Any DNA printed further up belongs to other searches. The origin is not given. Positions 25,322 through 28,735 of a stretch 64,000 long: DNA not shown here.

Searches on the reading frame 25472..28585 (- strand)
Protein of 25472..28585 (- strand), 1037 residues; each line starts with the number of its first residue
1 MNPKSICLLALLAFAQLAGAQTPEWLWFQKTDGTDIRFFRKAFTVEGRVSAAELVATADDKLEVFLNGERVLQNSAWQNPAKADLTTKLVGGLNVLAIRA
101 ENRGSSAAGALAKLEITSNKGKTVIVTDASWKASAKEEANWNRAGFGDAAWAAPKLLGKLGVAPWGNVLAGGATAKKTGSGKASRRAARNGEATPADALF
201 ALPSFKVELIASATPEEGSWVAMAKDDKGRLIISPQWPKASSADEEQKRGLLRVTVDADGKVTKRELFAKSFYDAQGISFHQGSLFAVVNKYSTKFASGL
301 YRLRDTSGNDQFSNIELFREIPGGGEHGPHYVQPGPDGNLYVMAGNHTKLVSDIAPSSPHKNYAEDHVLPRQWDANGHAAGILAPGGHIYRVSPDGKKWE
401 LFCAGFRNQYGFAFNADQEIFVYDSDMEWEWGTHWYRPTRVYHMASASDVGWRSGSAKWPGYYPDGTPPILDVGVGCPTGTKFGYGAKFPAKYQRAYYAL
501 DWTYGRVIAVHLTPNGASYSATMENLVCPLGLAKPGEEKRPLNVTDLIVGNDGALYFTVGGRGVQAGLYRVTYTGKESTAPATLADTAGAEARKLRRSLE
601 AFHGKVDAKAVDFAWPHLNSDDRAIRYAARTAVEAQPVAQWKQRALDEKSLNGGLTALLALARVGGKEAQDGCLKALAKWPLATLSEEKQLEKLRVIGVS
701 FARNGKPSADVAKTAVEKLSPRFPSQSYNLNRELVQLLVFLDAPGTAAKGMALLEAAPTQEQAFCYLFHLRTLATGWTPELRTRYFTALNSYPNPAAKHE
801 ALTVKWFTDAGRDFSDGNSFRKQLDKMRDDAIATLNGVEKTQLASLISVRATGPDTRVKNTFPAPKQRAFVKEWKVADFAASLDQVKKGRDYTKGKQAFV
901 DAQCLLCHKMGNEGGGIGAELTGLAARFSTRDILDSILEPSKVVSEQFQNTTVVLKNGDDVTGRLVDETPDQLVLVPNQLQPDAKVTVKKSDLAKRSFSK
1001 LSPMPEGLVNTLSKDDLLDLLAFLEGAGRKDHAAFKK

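Call 11: search_protein_families(library=pfam, proteins=[window:25472-28585:-], max_evalue=0.001)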
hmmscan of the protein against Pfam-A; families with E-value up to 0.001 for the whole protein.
window:25472-28585:- (1037 aa): 1 family
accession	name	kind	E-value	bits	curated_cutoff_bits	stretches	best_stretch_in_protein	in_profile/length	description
PF23500.1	DUF7133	-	2.4e-07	30.9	27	1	203-426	13-207/385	Domain of unknown function (DUF7133)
